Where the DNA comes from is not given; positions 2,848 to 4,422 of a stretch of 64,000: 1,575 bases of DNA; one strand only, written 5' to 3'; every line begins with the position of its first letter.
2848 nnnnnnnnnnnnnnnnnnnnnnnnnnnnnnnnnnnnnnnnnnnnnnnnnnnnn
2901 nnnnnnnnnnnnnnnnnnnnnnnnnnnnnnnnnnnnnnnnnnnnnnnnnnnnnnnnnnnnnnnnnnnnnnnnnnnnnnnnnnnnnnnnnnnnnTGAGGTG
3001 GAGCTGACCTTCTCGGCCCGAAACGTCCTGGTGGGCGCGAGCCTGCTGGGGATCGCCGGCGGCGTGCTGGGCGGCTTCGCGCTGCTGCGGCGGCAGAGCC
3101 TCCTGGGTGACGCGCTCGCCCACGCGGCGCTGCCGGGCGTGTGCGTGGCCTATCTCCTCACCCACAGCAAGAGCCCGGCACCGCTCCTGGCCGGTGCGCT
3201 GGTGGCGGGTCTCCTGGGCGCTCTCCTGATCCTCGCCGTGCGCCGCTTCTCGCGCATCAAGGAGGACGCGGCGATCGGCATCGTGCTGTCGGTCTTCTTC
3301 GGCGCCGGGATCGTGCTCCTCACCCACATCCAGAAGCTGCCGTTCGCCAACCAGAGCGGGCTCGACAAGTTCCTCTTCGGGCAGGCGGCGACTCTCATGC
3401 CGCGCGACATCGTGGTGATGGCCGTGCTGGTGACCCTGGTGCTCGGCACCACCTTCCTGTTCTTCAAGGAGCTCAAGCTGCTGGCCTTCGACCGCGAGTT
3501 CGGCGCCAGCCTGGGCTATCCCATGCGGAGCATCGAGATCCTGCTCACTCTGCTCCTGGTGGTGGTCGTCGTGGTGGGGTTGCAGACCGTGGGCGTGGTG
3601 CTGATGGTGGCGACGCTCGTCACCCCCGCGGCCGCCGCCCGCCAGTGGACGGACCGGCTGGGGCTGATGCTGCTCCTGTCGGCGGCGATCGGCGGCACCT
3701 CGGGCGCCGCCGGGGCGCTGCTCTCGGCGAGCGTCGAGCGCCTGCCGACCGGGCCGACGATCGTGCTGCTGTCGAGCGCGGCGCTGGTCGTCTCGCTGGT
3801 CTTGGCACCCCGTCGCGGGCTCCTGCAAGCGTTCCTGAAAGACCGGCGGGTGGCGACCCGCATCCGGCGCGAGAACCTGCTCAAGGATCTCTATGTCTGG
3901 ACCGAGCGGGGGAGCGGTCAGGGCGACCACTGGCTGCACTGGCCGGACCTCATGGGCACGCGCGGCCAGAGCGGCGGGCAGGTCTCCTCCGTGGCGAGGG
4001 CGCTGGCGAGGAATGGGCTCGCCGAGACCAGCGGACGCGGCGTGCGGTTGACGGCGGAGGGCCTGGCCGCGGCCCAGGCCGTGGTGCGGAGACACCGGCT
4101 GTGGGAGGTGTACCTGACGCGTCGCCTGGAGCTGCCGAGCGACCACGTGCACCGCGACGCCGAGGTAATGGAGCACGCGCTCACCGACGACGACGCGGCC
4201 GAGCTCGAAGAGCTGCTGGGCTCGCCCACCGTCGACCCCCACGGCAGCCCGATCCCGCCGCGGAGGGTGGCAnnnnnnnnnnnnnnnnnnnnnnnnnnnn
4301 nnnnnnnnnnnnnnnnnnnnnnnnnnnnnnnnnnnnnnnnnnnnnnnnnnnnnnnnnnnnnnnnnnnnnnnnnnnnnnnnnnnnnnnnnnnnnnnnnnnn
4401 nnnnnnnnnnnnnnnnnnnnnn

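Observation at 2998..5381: Both permeases of a metal ABC importer are fused to DtxR/MntR-type DNA-binding domains (full domain on one, wHTH only on the other)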

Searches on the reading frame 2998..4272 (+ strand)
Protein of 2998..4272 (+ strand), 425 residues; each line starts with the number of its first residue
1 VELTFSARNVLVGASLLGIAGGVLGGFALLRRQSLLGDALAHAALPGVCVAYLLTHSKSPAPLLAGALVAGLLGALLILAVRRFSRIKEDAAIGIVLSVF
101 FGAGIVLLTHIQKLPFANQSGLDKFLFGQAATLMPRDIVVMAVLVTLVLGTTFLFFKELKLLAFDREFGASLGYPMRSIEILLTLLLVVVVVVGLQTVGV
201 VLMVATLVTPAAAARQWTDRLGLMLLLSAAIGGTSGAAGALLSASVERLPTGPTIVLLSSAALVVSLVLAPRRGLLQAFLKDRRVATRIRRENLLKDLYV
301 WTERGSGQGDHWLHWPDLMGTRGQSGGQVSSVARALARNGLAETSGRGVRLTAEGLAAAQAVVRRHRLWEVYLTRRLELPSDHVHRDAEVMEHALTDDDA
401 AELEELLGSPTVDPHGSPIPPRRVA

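Call 4: search_protein_families(library=pfam, proteins=[window:2998-4272:+], max_evalue=1)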
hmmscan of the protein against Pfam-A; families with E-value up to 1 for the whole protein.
window:2998-4272:+ (425 aa): 3 families
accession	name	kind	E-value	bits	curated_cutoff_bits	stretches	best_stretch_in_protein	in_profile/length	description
PF00950.22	ABC-3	-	7.1e-68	229.3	20.1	1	8-269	6-257/258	ABC 3 transport family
PF02742.21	Fe_dep_repr_C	-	1.9e-25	89.1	27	1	352-420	1-69/70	Iron dependent repressor, metal binding and dimerisation domain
PF01032.23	FecCD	-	1e-10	41.6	26.5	1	42-258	81-300/311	FecCD transport family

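Call 5: search_protein_families(library=ncbifam, proteins=[window:2998-4272:+], max_evalue=0.01)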
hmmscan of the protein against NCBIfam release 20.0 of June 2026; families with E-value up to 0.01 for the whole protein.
window:2998-4272:+ (425 aa): 9 families
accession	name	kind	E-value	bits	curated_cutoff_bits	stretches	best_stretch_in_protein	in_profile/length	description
NF040927.1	ABC_perm_SloB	subfamily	1.1e-48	166.4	460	1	8-276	13-270/271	metal ABC transporter permease subunit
TIGR03770.1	anch_rpt_perm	equivalog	3.7e-48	164.6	296.8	1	3-269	14-269/270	anchored repeat-type ABC transporter permease subunit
NF040871.1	AztB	equivalog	7.6e-42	143.8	280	1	3-257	9-252/254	zinc ABC transporter permease AztB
NF007089.0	PRK09543.1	equivalog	1.9e-20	73.5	284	1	14-268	12-256/261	zinc ABC transporter permease subunit ZnuB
NF047407.1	TransRegMntRTherm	equivalog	4.7e-18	65.7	350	1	327-423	47-144/227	manganese-dependent transcriptional regulator MntR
NF053665.1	TransRegDtxRActin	equivalog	4.4e-15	55.8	290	1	324-421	36-134/233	iron-dependent transcriptional repressor DtxR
NF008273.0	PRK11050.1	equivalog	1.6e-07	31.2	153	1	325-401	67-143/156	manganese-binding transcriptional regulator MntR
NF003025.0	PRK03902.1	equivalog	0.0018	18.3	138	1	346-406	57-116/142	transcriptional regulator MntR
NF007866.0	PRK10577.1-2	equivalog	0.0042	15.5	554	1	47-234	439-624/666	Fe(3+)-hydroxamate ABC transporter permease FhuB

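Call 8: find_homologous_proteins(query=window:2998-4272:+, max_evalue=1e-10)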
Query window:2998-4272:+ (425 aa): 7536 proteins with E <= 1e-10 among 8000 candidates; the best 120 are listed.
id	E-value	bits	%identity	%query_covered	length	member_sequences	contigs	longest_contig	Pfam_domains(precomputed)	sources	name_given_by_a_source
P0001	4.8e-257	871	98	100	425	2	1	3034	PF01032.24,PF02742.22,PF00950.23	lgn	-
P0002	1.4e-221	754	84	100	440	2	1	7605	PF01032.24,PF02742.22,PF00950.23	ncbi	-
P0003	8.0e-199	679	77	100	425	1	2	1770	PF01032.24,PF02742.22,PF00950.23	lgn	-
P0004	5.7e-197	673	77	100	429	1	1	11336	PF01032.24,PF02742.22,PF00950.23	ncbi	-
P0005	1.4e-196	672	78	99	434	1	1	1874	PF01032.24,PF02742.22,PF00950.23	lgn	-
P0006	4.0e-196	670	76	100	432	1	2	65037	PF01032.24,PF02742.22,PF00950.23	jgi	-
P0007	1.9e-195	668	77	99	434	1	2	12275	PF01032.24,PF02742.22,PF00950.23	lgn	-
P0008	2.2e-192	658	75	100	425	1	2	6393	PF01032.24,PF02742.22,PF00950.23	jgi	jgi:manganese/zinc/iron transport system permease protein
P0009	1.3e-191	655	75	99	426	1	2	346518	PF01032.24,PF02742.22,PF00950.23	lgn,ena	-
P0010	3.6e-191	654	75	100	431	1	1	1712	PF01032.24,PF02742.22,PF00950.23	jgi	jgi:manganese/zinc/iron transport system permease protein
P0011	1.4e-189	648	75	100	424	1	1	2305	PF01032.24,PF02742.22,PF00950.23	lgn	-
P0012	7.7e-189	646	75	99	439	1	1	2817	PF01032.24,PF02742.22,PF00950.23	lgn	-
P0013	1.2e-188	645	73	100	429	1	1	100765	PF01032.24,PF02742.22,PF00950.23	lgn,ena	-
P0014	2.5e-186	638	74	98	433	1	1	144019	PF01032.24,PF02742.22,PF00950.23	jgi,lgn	-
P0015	4.1e-186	637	72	100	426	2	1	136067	PF01032.24,PF02742.22,PF00950.23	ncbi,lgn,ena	-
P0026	6.0e-182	623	72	100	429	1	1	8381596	PF01032.24,PF02742.22,PF00950.23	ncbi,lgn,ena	-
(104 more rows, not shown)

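Call 13: find_encoding_contigs(protein=window:2998-4272:+, flank=6000, max_places=4)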
Protein window:2998-4272:+ (425 aa): no gene with exactly this product is on record in the collection.

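Call 14: find_encoding_contigs(protein=P0026, flank=8000, max_places=3)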
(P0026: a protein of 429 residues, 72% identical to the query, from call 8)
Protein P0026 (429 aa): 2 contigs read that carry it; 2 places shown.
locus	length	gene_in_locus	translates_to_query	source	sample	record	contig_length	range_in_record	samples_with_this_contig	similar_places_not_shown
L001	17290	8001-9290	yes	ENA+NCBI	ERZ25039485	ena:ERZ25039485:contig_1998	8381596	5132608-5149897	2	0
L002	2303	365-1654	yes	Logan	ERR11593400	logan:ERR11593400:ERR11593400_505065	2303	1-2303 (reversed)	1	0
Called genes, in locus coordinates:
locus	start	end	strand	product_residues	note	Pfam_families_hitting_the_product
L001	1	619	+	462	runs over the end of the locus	PF02518:HATPase_c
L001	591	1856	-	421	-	PF13620:CarboxypepD_reg, PF13715:CarbopepD_reg_2 (weak), PF12895:ANAPC3 (faint), PF13424:TPR_12 (faint), PF13432:TPR_16 (faint), PF13525:YfiO (faint), PF14559:TPR_19 (weak), PF13371:TPR_9 (weak), +9 more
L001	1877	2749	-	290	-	-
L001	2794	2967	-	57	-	-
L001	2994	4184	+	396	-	PF00557:Peptidase_M24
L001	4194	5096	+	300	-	-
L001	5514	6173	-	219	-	PF01325:Fe_dep_repress, PF02742:Fe_dep_repr_C, PF04023:FeoA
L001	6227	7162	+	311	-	PF01297:ZnuA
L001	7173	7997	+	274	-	PF00005:ABC_tran, PF13476:AAA_23 (weak), PF02463:SMC_N (faint), PF13304:AAA_21 (weak)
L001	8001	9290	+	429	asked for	PF00950:ABC-3, PF01032:FecCD, PF02742:Fe_dep_repr_C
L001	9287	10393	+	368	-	PF00950:ABC-3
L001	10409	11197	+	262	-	PF13557:Phenol_MetA_deg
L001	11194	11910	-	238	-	PF13483:Lactamase_B_3, PF00753:Lactamase_B, PF12706:Lactamase_B_2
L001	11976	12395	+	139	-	-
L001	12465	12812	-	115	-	PF01022:HTH_5, PF01047:MarR (weak), PF08279:HTH_11 (weak), PF12802:MarR_2 (weak), PF13412:HTH_24 (weak)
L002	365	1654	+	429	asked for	PF00950:ABC-3, PF01032:FecCD, PF02742:Fe_dep_repr_C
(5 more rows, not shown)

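Call 15: find_encoding_contigs(protein=P0002, flank=8000, max_places=3)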
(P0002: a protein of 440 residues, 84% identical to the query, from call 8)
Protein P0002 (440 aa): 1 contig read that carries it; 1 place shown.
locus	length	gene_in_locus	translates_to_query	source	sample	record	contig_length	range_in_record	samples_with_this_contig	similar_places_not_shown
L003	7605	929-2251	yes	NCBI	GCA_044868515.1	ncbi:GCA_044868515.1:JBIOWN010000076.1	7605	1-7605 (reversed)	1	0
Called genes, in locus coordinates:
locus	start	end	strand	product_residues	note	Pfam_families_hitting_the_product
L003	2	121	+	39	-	?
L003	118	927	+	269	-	PF00005:ABC_tran, PF02463:SMC_N (faint), PF13304:AAA_21 (faint)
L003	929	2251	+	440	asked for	PF00950:ABC-3, PF01032:FecCD, PF02742:Fe_dep_repr_C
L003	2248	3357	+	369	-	PF00950:ABC-3, PF01032:FecCD (weak)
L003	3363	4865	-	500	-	PF00069:Pkinase, PF07714:PK_Tyr_Ser-Thr, PF03109:ABC1 (weak), PF01636:APH (weak)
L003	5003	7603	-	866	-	?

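Call 19: find_related_loci(query=window:2998-4272:+, collection=genome_contigs, flank=6000)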
Query window:2998-4272:+ (425 aa) in genome_contigs; peptide patterns used: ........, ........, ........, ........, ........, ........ (x = any residue, [..] = any of these).
599 stretches matched a pattern (row limit reached: there are more); 433 encode a relative of the query (tblastn E <= 1e-3); the best 80 are kept; 80 distinct loci.
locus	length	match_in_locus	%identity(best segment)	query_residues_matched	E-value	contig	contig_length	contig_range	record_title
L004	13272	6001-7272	70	1-425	8e-169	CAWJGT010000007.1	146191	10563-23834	MAG: uncultured Holophagales bacterium isolate MFD04935.bin.1.7 genome assembly, contig: contig_25817, whole genome shot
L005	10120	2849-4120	71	1-425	8e-169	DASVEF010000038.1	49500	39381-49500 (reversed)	MAG TPA_asm: Thermoanaerobaculia bacterium isolate SMAG_U2053 k141_1397575, whole genome shotgun sequence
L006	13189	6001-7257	71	1-420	8e-169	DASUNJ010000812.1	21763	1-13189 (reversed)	MAG TPA_asm: Thermoanaerobaculia bacterium isolate SMAG_U1597 k141_1472708, whole genome shotgun sequence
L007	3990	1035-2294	67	1-420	1e-168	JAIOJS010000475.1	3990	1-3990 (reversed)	MAG: Thermoanaerobaculia bacterium isolate MAG_62 contig_271111, whole genome shotgun sequence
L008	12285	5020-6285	70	1-423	2e-160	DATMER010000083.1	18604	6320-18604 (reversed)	MAG TPA_asm: Thermoanaerobaculia bacterium isolate SMAG_U13441 k141_168731, whole genome shotgun sequence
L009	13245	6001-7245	68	1-416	4e-160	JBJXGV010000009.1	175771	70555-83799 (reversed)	MAG: bacterium isolate F1F2.bin.167 k127_3136891, whole genome shotgun sequence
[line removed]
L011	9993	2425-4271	68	1-423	3e-154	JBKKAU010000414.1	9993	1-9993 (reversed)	MAG: Thermoanaerobaculia bacterium isolate swi_bin.312 S1Ck127_4541273_flag_1_multi_8.0000_len_9993, whole genome shotgu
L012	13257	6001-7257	66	1-420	2e-152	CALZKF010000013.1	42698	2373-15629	MAG: uncultured Acidobacteria bacterium isolate FO_M_Acidobacteriota_03.1 genome assembly, contig: scaffold_1129, whole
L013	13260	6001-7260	64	1-420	2e-151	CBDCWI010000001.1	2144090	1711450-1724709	MAG: Candidatus Multivoradales bacterium isolate 1f28cde2-ba50-4c22-9f4e-741ccd2d9d18 genome assembly, contig: contig_1,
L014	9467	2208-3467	70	1-420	9e-148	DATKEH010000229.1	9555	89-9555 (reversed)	MAG TPA_asm: Thermoanaerobaculia bacterium isolate SMAG_U14494 k141_1920818, whole genome shotgun sequence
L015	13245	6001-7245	64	1-416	9e-146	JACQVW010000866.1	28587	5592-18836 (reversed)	MAG: Planctomycetota bacterium isolate NC_groundwater_1473_Ag_S-0.65um_71_22 S_p65_S5_coassembly_k141_5427361, whole gen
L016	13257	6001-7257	66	1-420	6e-141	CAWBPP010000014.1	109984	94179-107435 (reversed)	MAG: Candidatus Polarisedimenticolaceae bacterium isolate MFD03804.bin.3.322 genome assembly, contig: contig_58623, whol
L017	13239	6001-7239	70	3-416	1e-138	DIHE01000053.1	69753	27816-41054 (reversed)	MAG TPA_asm: Holophagales bacterium UBA5704 UBA5704_contig_435, whole genome shotgun sequence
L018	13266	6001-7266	68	1-423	2e-138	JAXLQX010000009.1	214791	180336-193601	MAG: Thermoanaerobaculia bacterium isolate STL-ACI14 C1.267.fa-9, whole genome shotgun sequence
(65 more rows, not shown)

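Call 27: search_protein_representatives(protein=window:2998-4272:+)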
Query: 425 residues. Proteins with E-value up to 0.001 (for the whole library): 13467; up to 1e-10: 5546; up to 1e-30: 1330. The best 150 are listed.
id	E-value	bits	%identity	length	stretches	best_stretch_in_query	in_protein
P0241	1.2e-166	571.3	68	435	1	1-422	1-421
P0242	6.8e-122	423.9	41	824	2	7-408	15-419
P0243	1.3e-121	423.0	40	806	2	4-299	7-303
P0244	2.6e-118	412.1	53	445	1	7-422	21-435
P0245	3.5e-118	411.7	55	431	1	6-420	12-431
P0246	3.4e-113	395.3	51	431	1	10-421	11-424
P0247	2.3e-110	386.0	54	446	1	8-414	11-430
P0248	9.1e-110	384.0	48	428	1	2-421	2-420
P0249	1.1e-104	367.3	63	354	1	83-422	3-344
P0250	1.3e-104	367.0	53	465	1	6-421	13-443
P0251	3.9e-102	358.9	46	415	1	8-418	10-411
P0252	4.4e-100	352.1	76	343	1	1-229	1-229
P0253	4.9e-99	348.7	43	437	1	7-421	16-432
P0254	9.5e-99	347.7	37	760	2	7-281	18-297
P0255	1.2e-98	347.3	44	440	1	7-421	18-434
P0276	3.5e-89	316.2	38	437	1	6-422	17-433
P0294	2.0e-84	300.6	37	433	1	6-403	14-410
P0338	2.7e-78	280.4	36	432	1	8-420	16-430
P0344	5.7e-78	279.3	36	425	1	4-419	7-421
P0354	1.8e-76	274.4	35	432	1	8-420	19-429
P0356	2.1e-76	274.2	36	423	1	7-420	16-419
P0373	1.2e-75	271.7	35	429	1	5-420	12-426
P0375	1.4e-75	271.5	36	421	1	11-420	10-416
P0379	2.1e-75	270.9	34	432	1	7-422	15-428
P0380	3.7e-75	270.0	36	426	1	4-420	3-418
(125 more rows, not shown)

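Call 28: list_cluster_members(proteins=[P0379, P0373, P0354, P0344, P0338, P0356, P0375, P0380, P0276, P0294])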
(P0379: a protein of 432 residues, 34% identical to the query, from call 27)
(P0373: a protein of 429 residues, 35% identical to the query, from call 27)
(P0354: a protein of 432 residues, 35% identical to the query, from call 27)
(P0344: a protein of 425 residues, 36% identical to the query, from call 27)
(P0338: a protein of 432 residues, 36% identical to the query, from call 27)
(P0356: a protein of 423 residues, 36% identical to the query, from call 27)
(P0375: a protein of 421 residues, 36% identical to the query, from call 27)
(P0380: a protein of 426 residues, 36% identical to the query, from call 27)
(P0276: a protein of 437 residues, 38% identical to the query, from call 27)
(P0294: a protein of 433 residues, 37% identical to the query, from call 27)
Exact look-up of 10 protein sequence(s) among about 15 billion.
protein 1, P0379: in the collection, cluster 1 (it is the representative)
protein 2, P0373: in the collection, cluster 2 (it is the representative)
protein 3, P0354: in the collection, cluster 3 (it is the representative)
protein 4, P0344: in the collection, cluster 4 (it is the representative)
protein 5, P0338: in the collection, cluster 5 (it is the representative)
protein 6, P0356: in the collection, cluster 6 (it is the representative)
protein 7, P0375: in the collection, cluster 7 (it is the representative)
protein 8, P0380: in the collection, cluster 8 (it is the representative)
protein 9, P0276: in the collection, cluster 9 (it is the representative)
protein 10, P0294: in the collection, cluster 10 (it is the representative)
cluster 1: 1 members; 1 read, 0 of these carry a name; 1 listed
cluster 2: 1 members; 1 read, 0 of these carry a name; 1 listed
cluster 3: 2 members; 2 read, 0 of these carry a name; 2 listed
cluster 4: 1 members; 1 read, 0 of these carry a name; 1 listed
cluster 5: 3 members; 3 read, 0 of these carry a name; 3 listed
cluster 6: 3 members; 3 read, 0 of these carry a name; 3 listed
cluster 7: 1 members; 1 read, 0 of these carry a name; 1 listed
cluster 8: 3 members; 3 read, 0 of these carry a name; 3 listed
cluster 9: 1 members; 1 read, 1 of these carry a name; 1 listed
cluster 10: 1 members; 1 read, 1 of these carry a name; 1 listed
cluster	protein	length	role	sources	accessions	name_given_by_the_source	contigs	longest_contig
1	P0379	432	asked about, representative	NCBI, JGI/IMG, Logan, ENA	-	-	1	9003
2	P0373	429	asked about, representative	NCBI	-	-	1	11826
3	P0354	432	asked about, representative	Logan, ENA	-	-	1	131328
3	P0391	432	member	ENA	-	-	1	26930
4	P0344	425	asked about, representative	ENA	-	-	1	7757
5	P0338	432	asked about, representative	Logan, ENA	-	-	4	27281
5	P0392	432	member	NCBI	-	-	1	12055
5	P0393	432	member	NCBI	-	-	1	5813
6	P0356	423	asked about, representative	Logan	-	-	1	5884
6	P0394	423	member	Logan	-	-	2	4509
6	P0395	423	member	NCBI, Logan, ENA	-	-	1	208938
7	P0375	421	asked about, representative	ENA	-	-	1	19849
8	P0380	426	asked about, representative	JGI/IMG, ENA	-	-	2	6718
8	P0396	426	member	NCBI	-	-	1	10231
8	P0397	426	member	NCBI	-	-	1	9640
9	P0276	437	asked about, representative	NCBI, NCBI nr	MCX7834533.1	MAG: metal ABC transporter permease [bacterium] | metal ABC transporter permease [bacterium]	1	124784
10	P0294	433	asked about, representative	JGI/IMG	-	manganese/zinc/iron transport system permease protein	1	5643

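Call 34: search_solved_structures(query=window:2998-4272:+, max_evalue=0.001)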
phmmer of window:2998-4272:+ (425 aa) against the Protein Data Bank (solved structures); distinct sequences matched with E-value up to 0.001: 30.
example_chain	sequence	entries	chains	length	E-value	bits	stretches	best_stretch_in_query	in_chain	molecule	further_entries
7kyp_B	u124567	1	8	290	5.1e-36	128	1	8-277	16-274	Manganese ABC transporter, permease protein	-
7kyo_C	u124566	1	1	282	1.2e-35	126.7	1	8-277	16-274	Manganese ABC transporter, permease protein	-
8pvt_A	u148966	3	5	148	6e-19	71.8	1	317-421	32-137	Iron dependent repressor, putative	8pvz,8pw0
9oko_B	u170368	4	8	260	8e-17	64.8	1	15-267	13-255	High-affinity zinc uptake system membrane protein ZnuB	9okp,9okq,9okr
5zr4_A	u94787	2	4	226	1.4e-16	64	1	322-420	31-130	Metal-dependent transcriptional regulator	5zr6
1b1b_A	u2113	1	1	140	2.1e-13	53.5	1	323-420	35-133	PROTEIN (IRON DEPENDENT REGULATOR)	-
2isy_A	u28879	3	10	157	2.9e-13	53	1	323-420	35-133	Iron-dependent repressor ideR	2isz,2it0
1fx7_A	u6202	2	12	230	7.1e-13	51.8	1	323-420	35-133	IRON-DEPENDENT REPRESSOR IDER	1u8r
5cvi_A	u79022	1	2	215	3.3e-12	49.6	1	325-421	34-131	SloR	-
7b24_A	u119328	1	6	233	4.5e-12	49.1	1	323-420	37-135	DtxR family iron (Metal) dependent repressor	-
7b25_A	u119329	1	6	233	4.1e-11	46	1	323-420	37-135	DtxR family iron (Metal) dependent repressor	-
3hrs_A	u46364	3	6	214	4.3e-11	45.9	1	333-422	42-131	Metalloregulator ScaR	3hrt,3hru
7b1v_A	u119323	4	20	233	5.4e-11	45.6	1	323-420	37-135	DtxR family iron (Metal) dependent repressor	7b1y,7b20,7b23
6o5c_A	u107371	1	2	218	4.6e-10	42.5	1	332-420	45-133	Putative metal-dependent transcriptional regulator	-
2qqb_A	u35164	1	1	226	8.5e-10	41.6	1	323-420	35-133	Diphtheria toxin repressor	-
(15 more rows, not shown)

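Call 72: predict_structure(alignment_id=A2)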
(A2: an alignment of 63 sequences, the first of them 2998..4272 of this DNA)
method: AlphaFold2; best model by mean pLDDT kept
length: 425 residues; sequences in the alignment: 63
mean_pLDDT: 78.7   pTM: 0.62
mean pLDDT of the five models: 78.7, 77.9, 77.8, 75.7, 74.6
residues with pLDDT >= 90: 34; 70-90: 307; 50-70: 74; < 50: 10
segments of 3 or more residues with pLDDT < 50: 117-123
pLDDT, mean of each block of 10 residues (from residue 1): 68 84 80 58 74 76 79 82 73 70 70 55 49 72 89 90 85 87 82 67 71 82 90 85 75 77 83 77 87 90 68 82 81 89 87 89 91 82 76 85 88 86 66
secondary structure, 60 per line:
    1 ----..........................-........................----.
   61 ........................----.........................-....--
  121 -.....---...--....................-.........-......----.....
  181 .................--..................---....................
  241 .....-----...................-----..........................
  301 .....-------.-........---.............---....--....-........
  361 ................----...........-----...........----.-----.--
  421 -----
elements in order: H5-30 H32-55 H60-84 H89-113 H115-118 H122-126 H135-154 H156-164 H166-171 H176-197 H200-217 H221-245 H251-269 H275-305 H315-322 H326-338 E342-345 E348-351 H353-376 H381-391 H397-407
